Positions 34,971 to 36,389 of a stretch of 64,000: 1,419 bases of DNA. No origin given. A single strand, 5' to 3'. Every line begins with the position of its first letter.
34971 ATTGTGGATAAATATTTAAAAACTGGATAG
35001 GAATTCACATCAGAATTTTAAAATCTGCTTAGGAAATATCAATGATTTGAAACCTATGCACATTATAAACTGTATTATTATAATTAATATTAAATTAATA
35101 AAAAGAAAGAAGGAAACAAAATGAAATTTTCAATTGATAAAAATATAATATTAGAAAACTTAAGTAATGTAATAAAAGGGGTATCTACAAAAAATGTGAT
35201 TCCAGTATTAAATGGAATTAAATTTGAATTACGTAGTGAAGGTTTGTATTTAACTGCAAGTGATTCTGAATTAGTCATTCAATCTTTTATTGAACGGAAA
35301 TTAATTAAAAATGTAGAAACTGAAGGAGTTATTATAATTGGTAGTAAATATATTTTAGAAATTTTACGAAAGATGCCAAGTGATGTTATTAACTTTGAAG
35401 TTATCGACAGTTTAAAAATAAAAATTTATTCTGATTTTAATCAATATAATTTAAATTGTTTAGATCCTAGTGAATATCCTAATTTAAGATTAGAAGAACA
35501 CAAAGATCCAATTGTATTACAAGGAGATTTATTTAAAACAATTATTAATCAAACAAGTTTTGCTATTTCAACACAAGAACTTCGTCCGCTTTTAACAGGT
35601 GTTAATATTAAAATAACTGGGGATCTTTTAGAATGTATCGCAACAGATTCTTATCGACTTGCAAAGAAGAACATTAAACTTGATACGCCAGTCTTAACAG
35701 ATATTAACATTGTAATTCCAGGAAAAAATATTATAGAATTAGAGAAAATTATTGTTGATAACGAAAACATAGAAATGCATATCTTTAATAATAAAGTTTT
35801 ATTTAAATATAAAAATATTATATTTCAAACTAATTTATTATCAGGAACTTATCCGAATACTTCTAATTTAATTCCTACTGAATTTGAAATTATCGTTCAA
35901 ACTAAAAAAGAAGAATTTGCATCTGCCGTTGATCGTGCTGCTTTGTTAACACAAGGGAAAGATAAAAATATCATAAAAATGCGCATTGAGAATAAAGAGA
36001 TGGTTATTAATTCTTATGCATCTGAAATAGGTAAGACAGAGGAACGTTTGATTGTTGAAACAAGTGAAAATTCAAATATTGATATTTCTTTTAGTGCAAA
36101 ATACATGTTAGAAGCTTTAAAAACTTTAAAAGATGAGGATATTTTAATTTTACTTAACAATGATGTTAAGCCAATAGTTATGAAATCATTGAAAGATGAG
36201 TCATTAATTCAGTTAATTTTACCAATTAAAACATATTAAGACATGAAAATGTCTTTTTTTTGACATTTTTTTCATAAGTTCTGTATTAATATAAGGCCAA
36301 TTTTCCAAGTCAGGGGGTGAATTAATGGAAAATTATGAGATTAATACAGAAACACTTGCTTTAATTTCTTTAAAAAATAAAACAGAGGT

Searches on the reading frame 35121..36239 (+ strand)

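Call 59: search_protein_families(library=ncbifam, proteins=[window:35121-36239:+], max_evalue=0.00001)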
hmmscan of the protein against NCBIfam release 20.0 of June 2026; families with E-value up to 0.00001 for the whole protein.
window:35121-36239:+ (372 aa): 3 families
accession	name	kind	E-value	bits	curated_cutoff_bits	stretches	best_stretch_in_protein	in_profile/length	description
TIGR00663.1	dnan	equivalog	1.3e-83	281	137.65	1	1-371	1-367/367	DNA polymerase III subunit beta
NF004184.0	PRK05643.3-2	equivalog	3.1e-62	210.7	443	1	1-370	1-374/375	DNA polymerase III subunit beta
NF011508.0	PRK14946.1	equivalog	1.9e-38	132.6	513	1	1-366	1-361/366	DNA polymerase III subunit beta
